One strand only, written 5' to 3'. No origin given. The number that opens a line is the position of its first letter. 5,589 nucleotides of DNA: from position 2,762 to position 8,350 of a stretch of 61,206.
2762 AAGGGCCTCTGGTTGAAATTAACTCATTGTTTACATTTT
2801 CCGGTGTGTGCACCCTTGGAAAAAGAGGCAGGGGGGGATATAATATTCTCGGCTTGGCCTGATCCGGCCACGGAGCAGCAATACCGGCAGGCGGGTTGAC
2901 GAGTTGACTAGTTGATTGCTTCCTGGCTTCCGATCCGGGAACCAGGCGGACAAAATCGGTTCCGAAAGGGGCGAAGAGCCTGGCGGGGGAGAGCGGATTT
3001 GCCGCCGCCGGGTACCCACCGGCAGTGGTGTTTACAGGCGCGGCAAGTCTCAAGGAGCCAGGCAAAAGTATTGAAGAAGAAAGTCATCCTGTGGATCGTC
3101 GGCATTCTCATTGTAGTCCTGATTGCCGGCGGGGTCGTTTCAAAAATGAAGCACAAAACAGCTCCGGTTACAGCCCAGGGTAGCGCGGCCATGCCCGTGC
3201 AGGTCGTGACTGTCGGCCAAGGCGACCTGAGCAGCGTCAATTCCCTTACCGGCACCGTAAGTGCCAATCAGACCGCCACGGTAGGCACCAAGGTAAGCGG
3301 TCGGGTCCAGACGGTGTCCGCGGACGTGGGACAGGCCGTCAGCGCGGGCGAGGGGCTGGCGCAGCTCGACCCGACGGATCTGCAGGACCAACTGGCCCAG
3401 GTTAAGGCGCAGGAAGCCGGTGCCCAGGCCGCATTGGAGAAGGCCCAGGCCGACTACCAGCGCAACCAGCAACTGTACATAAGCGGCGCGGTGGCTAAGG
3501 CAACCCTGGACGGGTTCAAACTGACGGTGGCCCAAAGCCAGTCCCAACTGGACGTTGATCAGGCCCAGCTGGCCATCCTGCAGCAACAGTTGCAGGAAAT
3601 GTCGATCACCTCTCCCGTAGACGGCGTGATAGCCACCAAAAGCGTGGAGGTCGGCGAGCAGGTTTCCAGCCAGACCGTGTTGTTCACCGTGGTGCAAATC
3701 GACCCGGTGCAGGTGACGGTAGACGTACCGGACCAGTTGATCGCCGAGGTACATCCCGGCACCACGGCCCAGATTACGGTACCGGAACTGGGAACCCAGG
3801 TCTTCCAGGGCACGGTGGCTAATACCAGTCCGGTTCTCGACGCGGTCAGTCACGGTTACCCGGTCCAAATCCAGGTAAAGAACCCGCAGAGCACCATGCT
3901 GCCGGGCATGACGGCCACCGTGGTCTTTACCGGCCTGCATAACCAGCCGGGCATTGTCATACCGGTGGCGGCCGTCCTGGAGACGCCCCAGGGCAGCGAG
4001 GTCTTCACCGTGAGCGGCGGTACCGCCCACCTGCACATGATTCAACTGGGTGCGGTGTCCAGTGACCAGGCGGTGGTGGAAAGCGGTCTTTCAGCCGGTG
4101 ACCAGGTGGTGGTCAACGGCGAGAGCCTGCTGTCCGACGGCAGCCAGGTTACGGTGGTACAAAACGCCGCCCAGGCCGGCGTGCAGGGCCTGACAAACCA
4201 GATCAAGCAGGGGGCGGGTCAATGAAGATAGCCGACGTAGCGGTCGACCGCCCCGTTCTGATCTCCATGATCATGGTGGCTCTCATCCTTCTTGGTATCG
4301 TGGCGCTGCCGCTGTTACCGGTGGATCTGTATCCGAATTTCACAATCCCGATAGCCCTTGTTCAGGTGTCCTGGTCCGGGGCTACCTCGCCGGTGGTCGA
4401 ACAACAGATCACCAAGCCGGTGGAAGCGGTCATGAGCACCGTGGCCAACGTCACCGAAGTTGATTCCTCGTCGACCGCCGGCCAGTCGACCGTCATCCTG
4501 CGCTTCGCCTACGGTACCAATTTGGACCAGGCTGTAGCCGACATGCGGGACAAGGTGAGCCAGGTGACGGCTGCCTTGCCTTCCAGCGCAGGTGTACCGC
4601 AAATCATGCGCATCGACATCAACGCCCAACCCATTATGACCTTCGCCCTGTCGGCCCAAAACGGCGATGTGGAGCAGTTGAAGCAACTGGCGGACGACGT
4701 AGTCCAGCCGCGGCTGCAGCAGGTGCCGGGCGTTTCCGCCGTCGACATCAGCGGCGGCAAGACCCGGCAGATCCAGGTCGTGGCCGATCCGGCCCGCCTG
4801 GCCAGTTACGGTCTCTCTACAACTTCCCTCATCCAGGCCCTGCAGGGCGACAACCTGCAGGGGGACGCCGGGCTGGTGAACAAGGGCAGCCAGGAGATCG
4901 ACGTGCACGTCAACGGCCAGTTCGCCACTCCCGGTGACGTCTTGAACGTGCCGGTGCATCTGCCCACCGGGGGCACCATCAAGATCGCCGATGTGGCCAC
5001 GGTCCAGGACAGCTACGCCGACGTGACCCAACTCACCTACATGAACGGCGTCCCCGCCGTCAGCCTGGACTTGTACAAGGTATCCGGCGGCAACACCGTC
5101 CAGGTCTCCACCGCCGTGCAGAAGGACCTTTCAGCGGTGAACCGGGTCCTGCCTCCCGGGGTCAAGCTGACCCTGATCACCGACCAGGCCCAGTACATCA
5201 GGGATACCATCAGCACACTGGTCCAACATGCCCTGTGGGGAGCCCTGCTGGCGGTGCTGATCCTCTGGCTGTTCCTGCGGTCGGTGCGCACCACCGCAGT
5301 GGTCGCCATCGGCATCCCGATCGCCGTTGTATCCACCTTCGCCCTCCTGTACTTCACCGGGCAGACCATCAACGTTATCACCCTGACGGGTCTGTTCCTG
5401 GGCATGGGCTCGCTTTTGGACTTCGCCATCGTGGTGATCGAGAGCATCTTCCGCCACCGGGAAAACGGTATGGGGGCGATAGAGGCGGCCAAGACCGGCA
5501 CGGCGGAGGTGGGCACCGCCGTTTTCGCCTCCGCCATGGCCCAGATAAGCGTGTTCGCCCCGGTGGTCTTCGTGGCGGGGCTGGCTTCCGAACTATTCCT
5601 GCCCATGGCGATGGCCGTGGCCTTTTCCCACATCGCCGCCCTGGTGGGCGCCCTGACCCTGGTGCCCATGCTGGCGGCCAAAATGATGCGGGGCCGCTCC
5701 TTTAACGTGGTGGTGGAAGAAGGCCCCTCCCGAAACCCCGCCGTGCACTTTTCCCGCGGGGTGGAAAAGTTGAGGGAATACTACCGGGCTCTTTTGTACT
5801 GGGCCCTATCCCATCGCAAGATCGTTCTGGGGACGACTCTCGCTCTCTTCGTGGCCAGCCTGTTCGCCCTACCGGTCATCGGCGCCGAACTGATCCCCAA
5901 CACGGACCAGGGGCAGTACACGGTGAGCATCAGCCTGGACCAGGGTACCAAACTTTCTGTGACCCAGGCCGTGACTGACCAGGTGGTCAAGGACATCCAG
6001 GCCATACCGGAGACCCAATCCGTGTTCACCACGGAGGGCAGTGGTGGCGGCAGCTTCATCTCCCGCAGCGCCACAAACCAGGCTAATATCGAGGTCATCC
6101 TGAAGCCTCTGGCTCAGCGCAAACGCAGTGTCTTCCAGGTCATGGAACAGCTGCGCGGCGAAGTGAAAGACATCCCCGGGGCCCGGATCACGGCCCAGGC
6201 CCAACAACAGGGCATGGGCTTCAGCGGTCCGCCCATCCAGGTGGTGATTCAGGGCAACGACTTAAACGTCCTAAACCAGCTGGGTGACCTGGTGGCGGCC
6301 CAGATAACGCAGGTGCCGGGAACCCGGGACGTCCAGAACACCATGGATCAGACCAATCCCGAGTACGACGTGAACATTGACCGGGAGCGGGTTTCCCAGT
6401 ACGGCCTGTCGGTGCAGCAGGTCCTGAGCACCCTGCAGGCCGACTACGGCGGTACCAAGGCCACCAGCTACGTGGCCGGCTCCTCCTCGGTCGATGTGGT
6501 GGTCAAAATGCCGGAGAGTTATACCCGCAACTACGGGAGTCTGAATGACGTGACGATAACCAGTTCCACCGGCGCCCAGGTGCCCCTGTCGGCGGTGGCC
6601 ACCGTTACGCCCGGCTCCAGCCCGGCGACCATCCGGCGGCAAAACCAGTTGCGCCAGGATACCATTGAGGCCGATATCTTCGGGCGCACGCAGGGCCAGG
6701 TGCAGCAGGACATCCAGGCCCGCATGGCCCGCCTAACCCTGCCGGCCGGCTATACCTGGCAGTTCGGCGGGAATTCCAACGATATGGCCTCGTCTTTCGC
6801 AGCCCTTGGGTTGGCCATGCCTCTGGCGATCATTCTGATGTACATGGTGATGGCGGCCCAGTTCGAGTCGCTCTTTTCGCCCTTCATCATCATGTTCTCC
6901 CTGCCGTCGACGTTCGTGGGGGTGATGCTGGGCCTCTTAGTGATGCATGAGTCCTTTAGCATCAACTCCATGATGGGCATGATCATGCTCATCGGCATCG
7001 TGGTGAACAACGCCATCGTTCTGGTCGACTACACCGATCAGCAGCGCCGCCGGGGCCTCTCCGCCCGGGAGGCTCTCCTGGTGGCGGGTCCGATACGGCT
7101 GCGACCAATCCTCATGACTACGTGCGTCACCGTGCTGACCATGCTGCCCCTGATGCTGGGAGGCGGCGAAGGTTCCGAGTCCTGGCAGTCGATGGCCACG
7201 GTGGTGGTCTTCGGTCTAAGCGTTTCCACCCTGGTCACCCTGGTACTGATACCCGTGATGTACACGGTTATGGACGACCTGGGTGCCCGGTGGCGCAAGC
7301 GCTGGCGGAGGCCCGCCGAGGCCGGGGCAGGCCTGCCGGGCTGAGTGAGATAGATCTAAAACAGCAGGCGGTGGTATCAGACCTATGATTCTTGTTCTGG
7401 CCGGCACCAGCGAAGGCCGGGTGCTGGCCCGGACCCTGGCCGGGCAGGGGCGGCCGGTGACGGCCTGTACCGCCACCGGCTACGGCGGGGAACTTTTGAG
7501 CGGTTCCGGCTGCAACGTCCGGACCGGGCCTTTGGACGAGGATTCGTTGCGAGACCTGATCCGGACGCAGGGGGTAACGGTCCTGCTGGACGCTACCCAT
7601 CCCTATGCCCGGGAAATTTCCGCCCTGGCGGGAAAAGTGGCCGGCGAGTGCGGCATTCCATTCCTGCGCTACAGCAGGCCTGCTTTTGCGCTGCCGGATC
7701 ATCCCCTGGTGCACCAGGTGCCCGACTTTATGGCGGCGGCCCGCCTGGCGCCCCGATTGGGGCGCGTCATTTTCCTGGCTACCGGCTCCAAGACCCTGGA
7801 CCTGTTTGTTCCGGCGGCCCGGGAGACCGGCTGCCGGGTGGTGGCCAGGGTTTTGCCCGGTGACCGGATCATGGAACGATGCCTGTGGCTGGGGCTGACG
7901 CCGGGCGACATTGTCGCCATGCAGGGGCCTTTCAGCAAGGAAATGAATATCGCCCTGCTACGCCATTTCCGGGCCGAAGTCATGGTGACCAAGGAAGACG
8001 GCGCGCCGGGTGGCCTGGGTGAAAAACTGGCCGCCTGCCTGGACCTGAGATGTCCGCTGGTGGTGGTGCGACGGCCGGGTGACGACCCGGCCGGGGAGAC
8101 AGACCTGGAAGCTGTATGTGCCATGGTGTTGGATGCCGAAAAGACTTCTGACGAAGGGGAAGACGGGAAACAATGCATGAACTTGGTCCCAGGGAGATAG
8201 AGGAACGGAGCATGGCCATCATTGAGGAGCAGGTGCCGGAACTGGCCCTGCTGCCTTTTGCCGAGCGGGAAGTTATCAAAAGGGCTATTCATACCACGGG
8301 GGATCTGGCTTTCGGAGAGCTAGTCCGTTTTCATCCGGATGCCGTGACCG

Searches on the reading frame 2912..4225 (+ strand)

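Call 83: search_protein_families(library=ncbifam, proteins=[window:2912-4225:+], max_evalue=0.00001)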
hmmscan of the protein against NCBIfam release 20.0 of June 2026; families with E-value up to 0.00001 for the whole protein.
window:2912-4225:+ (437 aa): 19 families
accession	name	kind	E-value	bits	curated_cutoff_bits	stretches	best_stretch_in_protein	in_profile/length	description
TIGR01730.1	RND_mfp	subfamily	1.9e-75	253.8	94.9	1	96-415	1-321/322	efflux RND transporter periplasmic adaptor subunit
TIGR00999.1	8a0102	subfamily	4e-42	144.2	319.3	1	140-407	1-270/271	CzcB/NccB family metal efflux transporter periplasmic adaptor subunit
NF008589.1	PRK11556.1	equivalog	8.6e-38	130.2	391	1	87-418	49-390/392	MdtA/MuxA family multidrug efflux RND transporter periplasmic adaptor subunit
NF045904.1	RND-peri-MexE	equivalog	3.7e-22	78.8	714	1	82-272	24-215/390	multidrug efflux RND transporter periplasmic adaptor subunit MexE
NF033138.2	RND-peri-MexC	equivalog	8.3e-22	77.8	625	1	87-417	29-373/375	MexC family multidrug efflux RND transporter periplasmic adaptor subunit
NF008606.0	PRK11578.1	equivalog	1.1e-21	77.4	342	1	65-402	13-363/371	macrolide transporter subunit MacA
TIGR00998.1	8a0101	subfamily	1.1e-20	73.9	390.8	2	210-306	183-282/334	EmrA/EmrK family multidrug efflux transporter periplasmic adaptor subunit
NF007132.1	PRK09578.1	equivalog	2.3e-20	72.7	512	2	69-273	15-219/396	MexX/AxyX family multidrug efflux RND transporter periplasmic adaptor subunit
NF007362.0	PRK09859.1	equivalog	1.8e-19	70.2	738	1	65-414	7-370/385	multidrug transporter subunit MdtE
NF002939.0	PRK03598.1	equivalog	3.9e-19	69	393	2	205-308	180-283/332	secretion protein HlyD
NF007303.0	PRK09783.1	subfamily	1e-18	67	390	1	219-411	204-396/414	copper/silver efflux system membrane fusion protein CusB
NF011604.1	PRK15030.1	equivalog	1.5e-17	63.7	765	1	67-423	11-383/397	multidrug efflux RND transporter periplasmic adaptor subunit AcrA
NF007785.0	PRK10476.1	equivalog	3.8e-15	55.6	376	1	206-303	185-282/347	multidrug transporter subunit MdtN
NF000272.2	OqxA_adapt_sub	exception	1e-12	47.7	835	1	60-404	12-367/391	multidrug efflux RND transporter periplasmic adaptor subunit OqxA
NF007850.1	PRK10559.1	equivalog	5.2e-12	45.5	400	1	123-307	42-224/303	p-hydroxybenzoic acid efflux pump subunit AaeA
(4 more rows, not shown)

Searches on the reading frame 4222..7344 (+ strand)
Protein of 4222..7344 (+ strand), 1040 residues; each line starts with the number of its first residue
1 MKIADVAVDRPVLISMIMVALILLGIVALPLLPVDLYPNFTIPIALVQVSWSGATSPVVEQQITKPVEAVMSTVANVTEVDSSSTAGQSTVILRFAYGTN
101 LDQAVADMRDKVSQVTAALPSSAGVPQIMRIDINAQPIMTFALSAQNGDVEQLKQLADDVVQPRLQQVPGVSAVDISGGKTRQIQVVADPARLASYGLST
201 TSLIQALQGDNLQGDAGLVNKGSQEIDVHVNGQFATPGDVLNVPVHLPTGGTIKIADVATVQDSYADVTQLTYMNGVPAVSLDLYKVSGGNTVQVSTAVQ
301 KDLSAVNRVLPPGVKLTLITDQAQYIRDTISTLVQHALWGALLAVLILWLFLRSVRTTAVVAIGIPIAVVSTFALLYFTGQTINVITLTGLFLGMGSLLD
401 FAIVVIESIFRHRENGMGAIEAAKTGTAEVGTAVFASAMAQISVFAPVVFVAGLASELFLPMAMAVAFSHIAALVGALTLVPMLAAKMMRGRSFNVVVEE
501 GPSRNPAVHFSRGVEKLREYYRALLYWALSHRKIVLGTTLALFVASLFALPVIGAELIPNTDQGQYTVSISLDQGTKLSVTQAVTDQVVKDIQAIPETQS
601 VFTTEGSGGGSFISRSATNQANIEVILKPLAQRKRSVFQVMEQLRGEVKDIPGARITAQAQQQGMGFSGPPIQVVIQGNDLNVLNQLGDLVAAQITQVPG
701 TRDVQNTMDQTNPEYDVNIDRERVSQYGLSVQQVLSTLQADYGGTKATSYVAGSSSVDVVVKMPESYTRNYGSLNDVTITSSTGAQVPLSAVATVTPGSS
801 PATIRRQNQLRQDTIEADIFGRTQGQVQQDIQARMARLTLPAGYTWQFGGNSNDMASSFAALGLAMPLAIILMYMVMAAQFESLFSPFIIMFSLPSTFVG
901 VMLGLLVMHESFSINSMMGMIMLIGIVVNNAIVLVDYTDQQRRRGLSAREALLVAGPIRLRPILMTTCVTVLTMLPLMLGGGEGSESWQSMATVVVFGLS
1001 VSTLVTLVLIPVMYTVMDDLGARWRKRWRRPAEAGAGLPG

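Call 83: search_protein_families(library=ncbifam, proteins=[window:4222-7344:+], max_evalue=0.00001)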
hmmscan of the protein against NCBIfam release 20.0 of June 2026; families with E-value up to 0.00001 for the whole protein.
window:4222-7344:+ (1040 aa): 15 families
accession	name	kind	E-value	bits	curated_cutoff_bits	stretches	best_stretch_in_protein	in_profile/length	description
NF033617.1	RND_permease_2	subfamily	3.4e-230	766.8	1250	1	5-1018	2-1008/1009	multidrug efflux RND transporter permease subunit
NF000282.2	RND_permease_1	subfamily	1.1e-156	523.5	1250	1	8-1017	5-1027/1029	multidrug efflux RND transporter permease subunit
NF007905.0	PRK10614.1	equivalog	9.6e-151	503.6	1774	1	1-1029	1-1020/1025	multidrug efflux RND transporter permease subunit MdtC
TIGR00915.1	2A0602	subfamily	7.4e-141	471.1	940.35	1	4-1020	2-1031/1050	efflux RND transporter permease subunit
TIGR00914.1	2A0601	subfamily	3.1e-138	462.3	701.45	1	3-1019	5-1037/1051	CusA/CzcA family heavy metal efflux RND transporter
NF007798.0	PRK10503.1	equivalog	4.5e-136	454.9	1584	1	9-1031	18-1036/1040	MdtB/MuxB family multidrug efflux RND transporter permease subunit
NF007133.0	PRK09579.1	equivalog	9.8e-133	443.8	1763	1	1-1018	1-1003/1017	multidrug efflux RND transporter permease subunit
NF007131.0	PRK09577.1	equivalog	2.1e-98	330.4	1768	1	5-1021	3-1026/1045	multidrug efflux RND transporter permease subunit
NF007842.1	PRK10555.1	equivalog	2.2e-94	317.2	1854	1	4-1016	2-1025/1036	multidrug efflux RND transporter permease AcrD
NF000037.1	RND_perm_OqxB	exception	9.7e-94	315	2200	1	3-1023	3-1040/1050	multidrug efflux RND transporter permease subunit OqxB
NF011706.2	PRK15127.1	equivalog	3.8e-77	260.2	2150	1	6-1017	4-1029/1049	multidrug efflux RND transporter permease subunit AcrB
TIGR00916.1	2A0604s01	subfamily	2.9e-11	43.4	148.6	1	860-1006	90-230/231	SecD/SecF family protein translocase subunit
TIGR00921.1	2A067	subfamily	2.7e-10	38.9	351.9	1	824-1020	152-349/733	hydrophobe/amphiphile efflux-3 (HAE3) family transporter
TIGR03480.1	HpnN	hypoth_equivalog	1.1e-06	26.9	751.85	0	331-553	265-469/862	hopanoid biosynthesis associated RND transporter like protein HpnN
NF009580.0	PRK13023.1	equivalog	4.1e-06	25.3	1153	0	328-491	292-450/775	protein translocase subunit SecDF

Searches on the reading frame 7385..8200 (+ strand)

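Call 83: search_protein_families(library=ncbifam, proteins=[window:7385-8200:+], max_evalue=0.00001)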
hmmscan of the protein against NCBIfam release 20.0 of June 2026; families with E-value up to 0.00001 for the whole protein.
window:7385-8200:+ (271 aa): 6 families
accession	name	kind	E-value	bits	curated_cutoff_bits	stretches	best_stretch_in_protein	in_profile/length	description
NF005970.0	PRK08057.1-4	equivalog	9.6e-58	195.2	245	1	1-235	1-236/256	cobalt-precorrin-6A reductase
TIGR00715.1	precor6x_red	equivalog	4.1e-57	193.8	129.85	1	2-233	3-234/256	precorrin-6A reductase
NF005967.0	PRK08057.1-1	equivalog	1.3e-50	172.1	358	1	2-247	6-250/263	cobalt-precorrin-6A reductase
NF005968.0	PRK08057.1-2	equivalog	4.7e-31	108.3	231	1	2-234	4-227/248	cobalt-precorrin-6A reductase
NF005969.0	PRK08057.1-3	equivalog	5.3e-18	65.3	302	1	2-248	5-234/243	cobalt-precorrin-6A reductase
NF005971.0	PRK08057.1-5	equivalog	2.4e-13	50.2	431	1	2-231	8-224/248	cobalt-precorrin-6A reductase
